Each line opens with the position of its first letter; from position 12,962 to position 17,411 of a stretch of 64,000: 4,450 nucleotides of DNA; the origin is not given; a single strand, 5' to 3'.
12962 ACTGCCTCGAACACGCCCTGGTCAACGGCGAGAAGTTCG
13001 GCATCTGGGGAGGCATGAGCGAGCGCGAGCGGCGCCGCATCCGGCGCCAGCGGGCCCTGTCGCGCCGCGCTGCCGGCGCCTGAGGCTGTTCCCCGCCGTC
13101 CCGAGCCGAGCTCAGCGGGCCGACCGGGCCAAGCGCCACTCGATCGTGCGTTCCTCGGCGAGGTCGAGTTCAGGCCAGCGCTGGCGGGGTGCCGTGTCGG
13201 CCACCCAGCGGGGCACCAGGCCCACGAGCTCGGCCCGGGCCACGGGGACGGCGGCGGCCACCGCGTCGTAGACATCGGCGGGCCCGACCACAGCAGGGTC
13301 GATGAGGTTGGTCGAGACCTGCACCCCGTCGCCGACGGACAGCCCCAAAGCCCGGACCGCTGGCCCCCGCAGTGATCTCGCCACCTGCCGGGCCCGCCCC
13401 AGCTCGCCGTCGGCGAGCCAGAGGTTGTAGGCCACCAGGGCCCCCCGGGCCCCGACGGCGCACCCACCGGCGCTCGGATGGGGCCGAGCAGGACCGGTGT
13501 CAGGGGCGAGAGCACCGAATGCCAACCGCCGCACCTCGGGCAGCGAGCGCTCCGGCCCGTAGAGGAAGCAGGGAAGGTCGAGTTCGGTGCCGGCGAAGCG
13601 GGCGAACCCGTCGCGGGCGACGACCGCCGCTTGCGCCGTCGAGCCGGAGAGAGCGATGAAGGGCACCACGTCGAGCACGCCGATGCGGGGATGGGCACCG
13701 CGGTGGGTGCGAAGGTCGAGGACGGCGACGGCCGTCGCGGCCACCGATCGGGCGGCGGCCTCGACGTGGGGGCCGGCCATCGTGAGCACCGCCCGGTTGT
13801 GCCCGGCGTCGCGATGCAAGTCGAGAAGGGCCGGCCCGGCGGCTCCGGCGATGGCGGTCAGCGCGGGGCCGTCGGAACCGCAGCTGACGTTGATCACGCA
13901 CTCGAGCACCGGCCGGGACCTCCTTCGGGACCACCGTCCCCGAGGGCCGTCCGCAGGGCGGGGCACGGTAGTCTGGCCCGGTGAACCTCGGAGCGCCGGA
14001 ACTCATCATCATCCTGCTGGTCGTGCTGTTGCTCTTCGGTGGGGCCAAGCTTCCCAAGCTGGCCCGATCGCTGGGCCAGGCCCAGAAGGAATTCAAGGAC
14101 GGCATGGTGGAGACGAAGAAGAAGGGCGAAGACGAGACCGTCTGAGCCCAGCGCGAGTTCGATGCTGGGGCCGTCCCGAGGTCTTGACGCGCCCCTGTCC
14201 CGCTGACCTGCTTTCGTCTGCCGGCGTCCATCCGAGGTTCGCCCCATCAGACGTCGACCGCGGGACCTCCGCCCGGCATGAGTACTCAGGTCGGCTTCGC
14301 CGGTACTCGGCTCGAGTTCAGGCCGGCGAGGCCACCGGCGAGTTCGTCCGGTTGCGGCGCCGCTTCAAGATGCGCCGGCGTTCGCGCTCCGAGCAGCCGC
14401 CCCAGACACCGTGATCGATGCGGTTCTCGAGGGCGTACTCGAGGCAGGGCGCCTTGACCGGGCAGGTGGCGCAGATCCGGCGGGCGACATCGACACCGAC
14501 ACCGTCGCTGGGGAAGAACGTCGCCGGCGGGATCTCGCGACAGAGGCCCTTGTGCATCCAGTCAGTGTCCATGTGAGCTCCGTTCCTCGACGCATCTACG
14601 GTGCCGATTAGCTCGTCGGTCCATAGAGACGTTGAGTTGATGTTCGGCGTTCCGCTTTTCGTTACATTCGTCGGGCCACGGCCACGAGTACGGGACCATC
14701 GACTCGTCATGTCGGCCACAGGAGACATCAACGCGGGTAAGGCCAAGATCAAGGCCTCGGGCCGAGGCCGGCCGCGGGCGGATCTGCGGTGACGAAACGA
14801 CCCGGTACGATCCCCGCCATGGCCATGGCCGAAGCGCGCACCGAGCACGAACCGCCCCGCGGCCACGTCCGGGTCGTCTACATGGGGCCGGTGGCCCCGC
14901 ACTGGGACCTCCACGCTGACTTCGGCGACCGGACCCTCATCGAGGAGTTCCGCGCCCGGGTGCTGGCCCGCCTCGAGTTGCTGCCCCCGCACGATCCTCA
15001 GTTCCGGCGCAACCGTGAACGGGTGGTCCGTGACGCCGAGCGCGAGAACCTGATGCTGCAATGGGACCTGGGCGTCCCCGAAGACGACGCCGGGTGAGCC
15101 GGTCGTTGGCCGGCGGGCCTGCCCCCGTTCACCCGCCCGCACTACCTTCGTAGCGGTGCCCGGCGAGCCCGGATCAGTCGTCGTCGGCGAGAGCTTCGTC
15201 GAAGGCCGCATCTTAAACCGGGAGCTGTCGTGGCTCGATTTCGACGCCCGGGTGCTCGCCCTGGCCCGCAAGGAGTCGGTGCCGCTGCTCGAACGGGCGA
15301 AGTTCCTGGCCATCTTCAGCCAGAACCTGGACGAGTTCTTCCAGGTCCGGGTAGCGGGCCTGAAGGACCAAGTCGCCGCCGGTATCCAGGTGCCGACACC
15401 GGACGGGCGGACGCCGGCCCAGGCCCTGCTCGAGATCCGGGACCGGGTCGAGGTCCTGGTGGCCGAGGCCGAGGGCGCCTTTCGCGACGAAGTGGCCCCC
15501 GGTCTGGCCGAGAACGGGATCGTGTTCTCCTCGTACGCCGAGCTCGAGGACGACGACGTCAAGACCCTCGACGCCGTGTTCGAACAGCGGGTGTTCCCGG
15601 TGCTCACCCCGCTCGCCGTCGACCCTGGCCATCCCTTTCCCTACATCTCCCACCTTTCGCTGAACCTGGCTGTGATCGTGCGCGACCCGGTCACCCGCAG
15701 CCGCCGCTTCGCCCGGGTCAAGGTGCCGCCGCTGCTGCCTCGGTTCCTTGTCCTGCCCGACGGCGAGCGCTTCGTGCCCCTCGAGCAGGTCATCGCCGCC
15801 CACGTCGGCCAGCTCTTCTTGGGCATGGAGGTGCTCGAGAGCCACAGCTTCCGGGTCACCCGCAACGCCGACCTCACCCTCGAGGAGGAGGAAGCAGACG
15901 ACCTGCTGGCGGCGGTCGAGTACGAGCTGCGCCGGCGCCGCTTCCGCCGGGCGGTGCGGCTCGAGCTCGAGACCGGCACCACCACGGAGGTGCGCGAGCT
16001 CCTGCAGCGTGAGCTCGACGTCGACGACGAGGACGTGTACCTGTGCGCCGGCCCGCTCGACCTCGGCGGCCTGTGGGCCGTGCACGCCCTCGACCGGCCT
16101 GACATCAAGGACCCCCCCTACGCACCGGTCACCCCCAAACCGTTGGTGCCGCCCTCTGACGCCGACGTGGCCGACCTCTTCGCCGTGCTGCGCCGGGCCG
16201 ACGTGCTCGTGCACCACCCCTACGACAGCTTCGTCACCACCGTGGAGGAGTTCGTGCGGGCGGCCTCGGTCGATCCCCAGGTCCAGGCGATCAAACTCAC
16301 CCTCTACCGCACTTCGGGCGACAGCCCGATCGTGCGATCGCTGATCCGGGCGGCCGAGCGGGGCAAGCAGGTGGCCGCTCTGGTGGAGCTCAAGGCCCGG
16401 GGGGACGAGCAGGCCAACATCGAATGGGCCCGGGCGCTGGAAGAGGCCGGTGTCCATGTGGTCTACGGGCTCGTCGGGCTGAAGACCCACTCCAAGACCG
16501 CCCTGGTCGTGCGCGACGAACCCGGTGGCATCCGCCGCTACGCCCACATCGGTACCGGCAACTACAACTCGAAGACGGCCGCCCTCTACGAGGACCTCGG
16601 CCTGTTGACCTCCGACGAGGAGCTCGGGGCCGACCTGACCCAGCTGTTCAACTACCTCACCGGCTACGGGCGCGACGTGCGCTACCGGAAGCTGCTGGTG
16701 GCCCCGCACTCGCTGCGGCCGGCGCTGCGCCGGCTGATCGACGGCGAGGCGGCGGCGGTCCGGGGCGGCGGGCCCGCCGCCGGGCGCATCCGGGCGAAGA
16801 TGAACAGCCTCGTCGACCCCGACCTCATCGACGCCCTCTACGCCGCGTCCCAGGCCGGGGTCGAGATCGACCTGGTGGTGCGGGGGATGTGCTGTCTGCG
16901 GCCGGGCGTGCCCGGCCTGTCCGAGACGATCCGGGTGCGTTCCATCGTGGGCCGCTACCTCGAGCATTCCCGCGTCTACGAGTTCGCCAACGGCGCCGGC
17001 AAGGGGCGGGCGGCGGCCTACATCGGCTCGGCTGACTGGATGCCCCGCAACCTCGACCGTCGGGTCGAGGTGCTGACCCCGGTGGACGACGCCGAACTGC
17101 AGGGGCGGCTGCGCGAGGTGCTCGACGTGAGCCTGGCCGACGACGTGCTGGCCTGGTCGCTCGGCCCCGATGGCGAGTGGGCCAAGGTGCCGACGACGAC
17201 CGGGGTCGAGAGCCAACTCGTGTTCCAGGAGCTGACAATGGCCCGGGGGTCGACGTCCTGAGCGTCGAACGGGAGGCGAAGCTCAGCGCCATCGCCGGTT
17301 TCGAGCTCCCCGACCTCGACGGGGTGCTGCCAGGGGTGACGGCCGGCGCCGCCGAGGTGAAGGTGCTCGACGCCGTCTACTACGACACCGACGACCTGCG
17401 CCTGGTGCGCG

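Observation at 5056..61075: Dense intergenic repeat family whose copies in co-directional junctions carry an ORF that stops on the next gene's start codon (MIRU-like translational relay)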

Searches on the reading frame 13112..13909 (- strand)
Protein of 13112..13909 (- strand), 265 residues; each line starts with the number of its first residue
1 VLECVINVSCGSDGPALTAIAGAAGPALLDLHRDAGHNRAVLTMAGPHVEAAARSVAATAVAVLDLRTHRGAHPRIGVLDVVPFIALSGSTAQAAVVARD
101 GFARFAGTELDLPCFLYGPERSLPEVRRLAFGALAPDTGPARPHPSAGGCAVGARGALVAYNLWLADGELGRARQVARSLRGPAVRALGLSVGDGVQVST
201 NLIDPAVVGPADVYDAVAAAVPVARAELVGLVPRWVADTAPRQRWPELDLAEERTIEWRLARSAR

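Call 13: search_protein_families(library=pfam, proteins=[window:13112-13909:-])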
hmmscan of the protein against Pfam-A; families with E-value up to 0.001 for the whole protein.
window:13112-13909:- (265 aa): 1 family
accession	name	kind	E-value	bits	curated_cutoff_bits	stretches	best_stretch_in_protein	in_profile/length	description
PF07837.17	FTCD_N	-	3e-32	112.2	27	1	1-155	1-176/176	Formiminotransferase domain, N-terminal subdomain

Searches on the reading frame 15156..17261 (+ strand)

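Call 13: search_protein_families(library=pfam, proteins=[window:15156-17261:+])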
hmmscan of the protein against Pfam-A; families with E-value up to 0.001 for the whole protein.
window:15156-17261:+ (701 aa): 5 families
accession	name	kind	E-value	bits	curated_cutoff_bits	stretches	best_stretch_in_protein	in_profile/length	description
PF17941.7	PP_kinase_C_1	-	2.7e-70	235.7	25.7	1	341-505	2-165/167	Polyphosphate kinase C-terminal domain 1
PF13090.12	PP_kinase_C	-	7.4e-62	208.3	25.8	1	513-680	1-163/172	Polyphosphate kinase C-terminal domain 2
PF02503.22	PP_kinase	-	4.4e-60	203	31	1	136-308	4-182/183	Polyphosphate kinase middle domain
PF13089.11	PP_kinase_N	-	5.3e-36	123.6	23.8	1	20-124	2-106/107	Polyphosphate kinase N-terminal domain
PF13091.12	PLDc_2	-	1.3e-13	51.3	27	2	379-501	12-131/132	PLD-like domain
